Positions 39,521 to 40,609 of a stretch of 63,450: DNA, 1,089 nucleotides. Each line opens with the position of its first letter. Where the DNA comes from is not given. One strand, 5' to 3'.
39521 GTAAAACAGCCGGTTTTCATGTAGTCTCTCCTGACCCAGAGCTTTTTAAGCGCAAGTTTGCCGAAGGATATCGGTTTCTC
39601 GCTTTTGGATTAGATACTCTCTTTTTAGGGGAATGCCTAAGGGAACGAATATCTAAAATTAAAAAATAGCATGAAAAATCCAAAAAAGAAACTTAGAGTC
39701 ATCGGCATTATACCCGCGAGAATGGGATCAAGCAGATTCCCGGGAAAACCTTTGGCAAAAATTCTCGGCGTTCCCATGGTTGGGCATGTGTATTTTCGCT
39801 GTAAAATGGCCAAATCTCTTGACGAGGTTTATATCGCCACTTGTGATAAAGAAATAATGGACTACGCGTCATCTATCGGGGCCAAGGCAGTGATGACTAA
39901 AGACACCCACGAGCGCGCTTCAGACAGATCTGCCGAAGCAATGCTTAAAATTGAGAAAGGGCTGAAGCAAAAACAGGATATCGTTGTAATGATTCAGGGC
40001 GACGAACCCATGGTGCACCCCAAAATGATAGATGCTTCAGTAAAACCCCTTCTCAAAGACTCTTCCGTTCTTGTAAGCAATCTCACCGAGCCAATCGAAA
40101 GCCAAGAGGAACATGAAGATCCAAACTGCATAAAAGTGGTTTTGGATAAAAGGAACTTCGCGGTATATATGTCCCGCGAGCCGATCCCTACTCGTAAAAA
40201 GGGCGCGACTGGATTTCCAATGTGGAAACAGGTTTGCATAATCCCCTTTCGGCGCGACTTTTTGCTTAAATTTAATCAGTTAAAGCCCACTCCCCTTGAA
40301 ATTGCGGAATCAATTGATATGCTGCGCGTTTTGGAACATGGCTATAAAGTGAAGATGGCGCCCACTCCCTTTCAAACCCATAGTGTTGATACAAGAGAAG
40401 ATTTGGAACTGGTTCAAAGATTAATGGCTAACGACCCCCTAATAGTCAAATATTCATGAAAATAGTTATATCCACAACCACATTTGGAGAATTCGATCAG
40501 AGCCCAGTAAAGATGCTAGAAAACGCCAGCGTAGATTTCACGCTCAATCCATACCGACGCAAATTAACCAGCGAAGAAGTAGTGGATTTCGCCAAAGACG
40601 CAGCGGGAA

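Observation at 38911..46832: Divergent block pairing a pyruvate aldolase with a KdsB-like CMP-transferase: candidate PEP-independent keto-deoxy sugar acid pathway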

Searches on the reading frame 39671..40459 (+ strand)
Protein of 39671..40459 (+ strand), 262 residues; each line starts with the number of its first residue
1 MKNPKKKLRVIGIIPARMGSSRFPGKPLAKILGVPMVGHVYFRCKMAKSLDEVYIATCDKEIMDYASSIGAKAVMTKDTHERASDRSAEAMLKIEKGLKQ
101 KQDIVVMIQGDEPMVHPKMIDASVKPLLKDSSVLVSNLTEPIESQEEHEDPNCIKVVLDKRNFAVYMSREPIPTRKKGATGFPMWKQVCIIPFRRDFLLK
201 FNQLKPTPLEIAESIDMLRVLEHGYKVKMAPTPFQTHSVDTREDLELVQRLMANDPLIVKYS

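Call 3: search_protein_families(library=pfam, proteins=[window:39671-40459:+], max_evalue=0.01)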
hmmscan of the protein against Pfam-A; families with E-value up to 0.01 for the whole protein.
window:39671-40459:+ (262 aa): 3 families
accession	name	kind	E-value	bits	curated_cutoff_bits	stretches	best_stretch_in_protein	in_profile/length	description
PF02348.25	CTP_transf_3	-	9.3e-48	163.3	22.6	1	11-225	1-215/217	Cytidylyltransferase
PF12804.13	NTP_transf_3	-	1.8e-06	28.6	27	1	17-128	11-112/160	MobA-like NTP transferase domain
PF13641.12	Glyco_tranf_2_3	-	0.0057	17.1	27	1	84-252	70-224/230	Glycosyltransferase like family 2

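Call 4: search_protein_families(library=ncbifam, proteins=[window:39671-40459:+], max_evalue=0.01)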
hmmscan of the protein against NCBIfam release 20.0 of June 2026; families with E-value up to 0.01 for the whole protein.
window:39671-40459:+ (262 aa): 11 families
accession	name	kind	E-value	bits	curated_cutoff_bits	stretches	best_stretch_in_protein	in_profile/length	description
NF009905.0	PRK13368.1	subfamily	3.1e-95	318.2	255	1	10-255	3-241/243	3-deoxy-manno-octulosonate cytidylyltransferase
NF003952.0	PRK05450.1-5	subfamily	1.4e-84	283.2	193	1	9-255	2-248/250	3-deoxy-manno-octulosonate cytidylyltransferase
NF003950.0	PRK05450.1-3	subfamily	1.6e-59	201.2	234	1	10-254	3-244/248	3-deoxy-manno-octulosonate cytidylyltransferase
NF003948.0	PRK05450.1-1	equivalog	6.6e-54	182.7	281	1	8-254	4-245/248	3-deoxy-manno-octulosonate cytidylyltransferase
TIGR00466.1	kdsB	equivalog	2e-46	158.4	155.2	1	12-246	5-241/241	3-deoxy-manno-octulosonate cytidylyltransferase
TIGR03584.1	PseF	equivalog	4.6e-12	46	205.7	1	11-133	1-126/222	pseudaminic acid cytidylyltransferase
NF010933.0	PRK14353.1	equivalog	1.7e-05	23.7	505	1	16-135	17-132/453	bifunctional UDP-N-acetylglucosamine diphosphorylase/glucosamine-1-phosphate N-acetyltransferase GlmU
NF001457.0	PRK00317.1-3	equivalog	3.4e-05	23.4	164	1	20-130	12-116/200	molybdenum cofactor guanylyltransferase MobA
TIGR01173.1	glmU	equivalog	0.00011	21.1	366.85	1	17-141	13-132/452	bifunctional UDP-N-acetylglucosamine diphosphorylase/glucosamine-1-phosphate N-acetyltransferase GlmU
TIGR03552.1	F420_cofC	equivalog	0.0007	19.3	105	0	36-135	32-125/196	2-phospho-L-lactate guanylyltransferase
NF010934.1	PRK14354.1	equivalog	0.0017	16.9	450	1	17-125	12-113/447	bifunctional UDP-N-acetylglucosamine diphosphorylase/glucosamine-1-phosphate N-acetyltransferase GlmU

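Call 35: search_solved_structures(query=window:39671-40459:+, max_evalue=1e-10, show_alignments=2)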
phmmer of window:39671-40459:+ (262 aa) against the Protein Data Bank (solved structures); distinct sequences matched with E-value up to 1e-10: 13.
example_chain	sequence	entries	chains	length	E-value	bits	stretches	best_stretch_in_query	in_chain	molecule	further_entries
1gq9_A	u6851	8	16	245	6.5e-44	153.4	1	11-255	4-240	3-DEOXY-MANNO-OCTULOSONATE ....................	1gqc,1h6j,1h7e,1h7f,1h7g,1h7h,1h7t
3jtj_A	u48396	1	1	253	2.6e-37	131.8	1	9-254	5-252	3-deoxy-manno-octulosonate cytidylyltransferase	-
3tqd_A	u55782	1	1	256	2.6e-37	131.8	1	8-249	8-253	3-deoxy-manno-octulosonate cytidylyltransferase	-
3oam_A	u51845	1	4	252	1.4e-36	129.4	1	13-254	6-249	3-deoxy-manno-octulosonate cytidylyltransferase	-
8ees_A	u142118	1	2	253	1.5e-36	129.3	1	13-249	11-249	3-deoxy-manno-octulosonate cytidylyltransferase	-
1vh3_A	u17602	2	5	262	2.4e-35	125.4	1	13-253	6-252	3-deoxy-manno-octulosonate cytidylyltransferase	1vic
3duv_A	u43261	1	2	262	2.6e-35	125.2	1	13-253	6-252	3-deoxy-manno-octulosonate cytidylyltransferase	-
1vh1_A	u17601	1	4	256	5e-35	124.3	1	11-252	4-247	3-deoxy-manno-octulosonate cytidylyltransferase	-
3k8d_A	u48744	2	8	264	5.4e-35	124.2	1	10-250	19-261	3-deoxy-manno-octulosonate cytidylyltransferase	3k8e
4xwi_A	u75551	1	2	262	2.5e-34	122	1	13-252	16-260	3-deoxy-manno-octulosonate cytidylyltransferase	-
2y6p_A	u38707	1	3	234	2.1e-33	119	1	12-253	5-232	3-DEOXY-MANNO-OCTULOSONATE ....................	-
3pol_A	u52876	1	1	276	6.6e-32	114.1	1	13-250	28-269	3-deoxy-manno-octulosonate cytidylyltransferase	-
4fcu_A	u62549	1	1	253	8.1e-32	113.8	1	13-250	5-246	3-deoxy-manno-octulosonate cytidylyltransferase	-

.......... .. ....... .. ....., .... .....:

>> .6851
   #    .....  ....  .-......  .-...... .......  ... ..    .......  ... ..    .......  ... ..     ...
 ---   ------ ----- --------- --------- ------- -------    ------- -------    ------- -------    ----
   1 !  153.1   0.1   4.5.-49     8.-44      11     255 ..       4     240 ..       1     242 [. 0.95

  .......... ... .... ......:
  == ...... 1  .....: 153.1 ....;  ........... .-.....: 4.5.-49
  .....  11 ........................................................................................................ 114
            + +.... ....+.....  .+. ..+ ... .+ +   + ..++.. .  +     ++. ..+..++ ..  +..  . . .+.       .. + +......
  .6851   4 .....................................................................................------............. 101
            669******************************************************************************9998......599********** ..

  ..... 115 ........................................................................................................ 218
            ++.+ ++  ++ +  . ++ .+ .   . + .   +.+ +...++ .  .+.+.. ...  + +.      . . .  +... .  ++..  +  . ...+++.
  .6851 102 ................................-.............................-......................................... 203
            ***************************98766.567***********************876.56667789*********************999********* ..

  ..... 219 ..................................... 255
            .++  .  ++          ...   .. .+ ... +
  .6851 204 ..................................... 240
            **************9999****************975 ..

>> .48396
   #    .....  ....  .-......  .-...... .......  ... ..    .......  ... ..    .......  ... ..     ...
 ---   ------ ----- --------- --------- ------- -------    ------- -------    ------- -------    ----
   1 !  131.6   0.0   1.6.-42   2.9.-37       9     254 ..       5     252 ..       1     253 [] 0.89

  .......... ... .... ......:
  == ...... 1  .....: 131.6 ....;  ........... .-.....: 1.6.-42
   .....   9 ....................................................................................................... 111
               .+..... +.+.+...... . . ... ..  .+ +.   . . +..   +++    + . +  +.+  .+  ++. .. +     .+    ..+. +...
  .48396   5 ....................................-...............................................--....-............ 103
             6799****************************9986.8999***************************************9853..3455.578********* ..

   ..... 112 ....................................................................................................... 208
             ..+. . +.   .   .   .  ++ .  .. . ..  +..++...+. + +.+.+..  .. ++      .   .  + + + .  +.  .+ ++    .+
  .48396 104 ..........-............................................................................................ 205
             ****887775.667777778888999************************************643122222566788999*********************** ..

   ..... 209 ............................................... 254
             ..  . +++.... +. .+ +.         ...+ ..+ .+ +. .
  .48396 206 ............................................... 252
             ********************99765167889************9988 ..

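Call 79: find_related_loci(query=A5, collection=metagenome_contigs, flank=8000)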
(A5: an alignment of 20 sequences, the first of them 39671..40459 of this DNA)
Query A5 (262 aa) in metagenome_contigs; peptide patterns used: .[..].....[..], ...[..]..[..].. (x = any residue, [..] = any of these).
600 stretches matched a pattern (row limit reached: there are more); 568 encode a relative of the query (tblastn E <= 1e-3); the best 80 are kept; 80 distinct loci.
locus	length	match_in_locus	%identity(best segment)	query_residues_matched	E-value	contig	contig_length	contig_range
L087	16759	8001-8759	69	9-261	1e-121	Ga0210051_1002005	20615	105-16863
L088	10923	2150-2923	67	5-262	4e-120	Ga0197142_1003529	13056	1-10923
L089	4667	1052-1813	70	8-261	2e-119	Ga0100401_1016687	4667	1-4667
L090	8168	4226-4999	69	5-262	6e-118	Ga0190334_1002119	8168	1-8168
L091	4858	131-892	69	8-261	1e-118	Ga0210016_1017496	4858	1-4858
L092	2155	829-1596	68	6-261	3e-124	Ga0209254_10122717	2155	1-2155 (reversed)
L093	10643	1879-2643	65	7-261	1e-117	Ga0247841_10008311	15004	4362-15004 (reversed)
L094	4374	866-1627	69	8-261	2e-118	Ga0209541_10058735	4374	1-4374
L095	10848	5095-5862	64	7-262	7e-116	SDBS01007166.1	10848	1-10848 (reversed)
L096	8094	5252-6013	66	9-262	2e-115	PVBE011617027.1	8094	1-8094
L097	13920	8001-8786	64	3-262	4e-114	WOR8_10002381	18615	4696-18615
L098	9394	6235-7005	66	6-261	2e-113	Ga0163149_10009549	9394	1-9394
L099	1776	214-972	65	9-261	2e-120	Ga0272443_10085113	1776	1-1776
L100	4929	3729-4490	65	8-261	9e-113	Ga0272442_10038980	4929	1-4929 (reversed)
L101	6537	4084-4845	63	9-262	3e-112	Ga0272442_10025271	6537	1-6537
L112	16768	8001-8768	64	7-262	2e-112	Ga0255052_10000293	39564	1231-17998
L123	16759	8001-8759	64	8-259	3e-107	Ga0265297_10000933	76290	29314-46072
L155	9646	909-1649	63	7-262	3e-102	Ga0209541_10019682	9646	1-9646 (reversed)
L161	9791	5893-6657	62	8-261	1e-101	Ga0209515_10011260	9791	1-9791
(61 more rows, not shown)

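Call 84: search_protein_families(library=pfam, proteins=[L123:5766-6545:+, L123:6535-7974:+, L123:8805-10691:+, L123:10706-11344:+, L123:12266-13939:+, L155:16-876:+, L155:1645-3498:+, L155:4416-5147:+, L112:6582-7802:+, L112:8944-9987:+], max_evalue=0.001)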
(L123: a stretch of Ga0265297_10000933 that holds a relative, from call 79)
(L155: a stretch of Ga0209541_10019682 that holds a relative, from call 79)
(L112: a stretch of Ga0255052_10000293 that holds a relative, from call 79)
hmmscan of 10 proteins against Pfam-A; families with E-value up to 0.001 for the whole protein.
L123:5766-6545:+ (259 aa): 9 families
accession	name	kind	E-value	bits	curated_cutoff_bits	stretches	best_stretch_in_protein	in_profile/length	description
PF13489.12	Methyltransf_23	-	5.2e-20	72.3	27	1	61-222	9-163/164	Methyltransferase domain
PF07021.18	MetW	-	1e-17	64.8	21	1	68-190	6-128/193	Methionine biosynthesis protein MetW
PF13847.12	Methyltransf_31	-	1.3e-09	38.3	27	1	73-165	1-102/145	Methyltransferase domain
PF13649.12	Methyltransf_25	-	2.5e-09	38.2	27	1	79-155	1-82/97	Methyltransferase domain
PF08242.18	Methyltransf_12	-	1.4e-08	35.8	30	1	80-161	1-89/98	Methyltransferase domain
PF08241.18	Methyltransf_11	-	5.3e-07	30.6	21.2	1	80-158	1-81/95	Methyltransferase domain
PF01728.25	FtsJ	-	7.3e-05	23.2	24.1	1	72-143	18-97/181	FtsJ-like methyltransferase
PF02353.26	CMAS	-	8.2e-05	22.5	27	1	62-151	49-141/273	Mycolic acid cyclopropane synthetase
PF08003.17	Methyltransf_9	-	0.00097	18.6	23.8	0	60-163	101-208/315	Protein of unknown function (DUF1698)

L123:6535-7974:+ (479 aa): 3 families
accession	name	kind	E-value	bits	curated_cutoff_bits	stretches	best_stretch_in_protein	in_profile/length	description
PF04055.27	Radical_SAM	-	5.6e-25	88.9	29.5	1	190-358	2-165/166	Radical SAM superfamily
PF02310.24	B12-binding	-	3e-17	63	32.1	1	23-128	15-120/121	B12 binding domain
PF19864.5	Radical_SAM_N2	-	2.8e-05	24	29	1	90-137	85-130/151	Radical SAM proteins, N-terminal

L123:8805-10691:+ (628 aa): 8 families
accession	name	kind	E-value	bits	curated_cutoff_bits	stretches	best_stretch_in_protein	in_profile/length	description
PF08240.17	ADH_N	-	2.2e-29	102.2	23.5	1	319-436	1-104/104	Alcohol dehydrogenase GroES-like domain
PF00535.33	Glycos_transf_2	-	1e-21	78.1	23.3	1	5-130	1-129/168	Glycosyl transferase family 2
PF00107.32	ADH_zinc_N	-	4.1e-11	43.4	31.8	1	476-591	1-128/129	Zinc-binding dehydrogenase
PF16912.11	Glu_dehyd_C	-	7.6e-10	39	34.9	1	441-624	2-208/211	Glucose dehydrogenase C-terminus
PF13641.12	Glyco_tranf_2_3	-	7.5e-05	23.3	27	1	2-215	1-228/230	Glycosyltransferase like family 2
PF02737.24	3HCDH_N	-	0.00013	22.4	22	1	469-512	2-45/180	3-hydroxyacyl-CoA dehydrogenase, NAD binding domain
PF16884.10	ADH_N_2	-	0.0007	19.9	31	0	304-387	14-92/108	N-terminal domain of oxidoreductase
PF07992.20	Pyr_redox_2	-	0.00093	19.1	26.1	0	465-509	142-185/291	Pyridine nucleotide-disulphide oxidoreductase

L123:10706-11344:+ (212 aa): 1 family
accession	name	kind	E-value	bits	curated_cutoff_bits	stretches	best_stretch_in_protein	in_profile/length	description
PF04199.19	Cyclase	-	3.6e-25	89.3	23.1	1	6-154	1-140/142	Putative cyclase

L123:12266-13939:+ (557 aa): 0 families

L155:16-876:+ (286 aa): 0 families

L155:1645-3498:+ (617 aa): 11 families
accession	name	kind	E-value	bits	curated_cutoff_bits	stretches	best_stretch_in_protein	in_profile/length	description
PF00535.33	Glycos_transf_2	-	9.7e-24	84.6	23.3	1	5-128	1-127/168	Glycosyl transferase family 2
PF08240.17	ADH_N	-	2.5e-21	76.3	23.5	1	317-425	1-104/104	Alcohol dehydrogenase GroES-like domain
PF16912.11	Glu_dehyd_C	-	1.5e-13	51.2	34.9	1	430-606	2-203/211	Glucose dehydrogenase C-terminus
PF00107.32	ADH_zinc_N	-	1.4e-12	48.1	31.8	1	465-579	1-127/129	Zinc-binding dehydrogenase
PF13641.12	Glyco_tranf_2_3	-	4.2e-09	37.2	27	1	2-215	1-228/230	Glycosyltransferase like family 2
PF02737.24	3HCDH_N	-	3.9e-06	27.3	22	1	458-507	2-51/180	3-hydroxyacyl-CoA dehydrogenase, NAD binding domain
PF03721.20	UDPG_MGDP_dh_N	-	1.9e-05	24.8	27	1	458-510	3-56/187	UDP-glucose/GDP-mannose dehydrogenase family, NAD binding domain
PF10111.15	Glyco_tranf_2_2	-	6.6e-05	23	27.3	1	6-88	4-91/276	Glycosyltransferase like family 2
PF06690.17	HcgC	-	8.2e-05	22.7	31.4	1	454-570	42-155/248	FeGP cofactor biosynthesis protein, methyltransferase HcgC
PF03807.23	F420_oxidored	-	8.6e-05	23.5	21.6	0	458-531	2-79/94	NADP oxidoreductase coenzyme F420-dependent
PF01488.26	Shikimate_DH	-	0.00056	20.4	24.3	0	455-517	12-82/138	Shikimate / quinate 5-dehydrogenase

L155:4416-5147:+ (243 aa): 1 family
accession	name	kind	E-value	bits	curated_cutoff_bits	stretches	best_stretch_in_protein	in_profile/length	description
PF05050.19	Methyltransf_21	-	5.5e-17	62.9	22.7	1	38-230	1-173/173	Methyltransferase FkbM domain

L112:6582-7802:+ (406 aa): 0 families

L112:8944-9987:+ (347 aa): 0 families

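Call 86: search_protein_families(library=pfam, proteins=[L155:16-876:+], max_evalue=0.5)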
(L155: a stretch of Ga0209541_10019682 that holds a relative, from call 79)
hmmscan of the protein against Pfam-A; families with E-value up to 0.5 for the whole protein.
L155:16-876:+ (286 aa): 1 family
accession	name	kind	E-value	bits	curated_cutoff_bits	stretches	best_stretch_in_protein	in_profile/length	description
PF05050.19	Methyltransf_21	-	0.0014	19.2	22.7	1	82-183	48-150/173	Methyltransferase FkbM domain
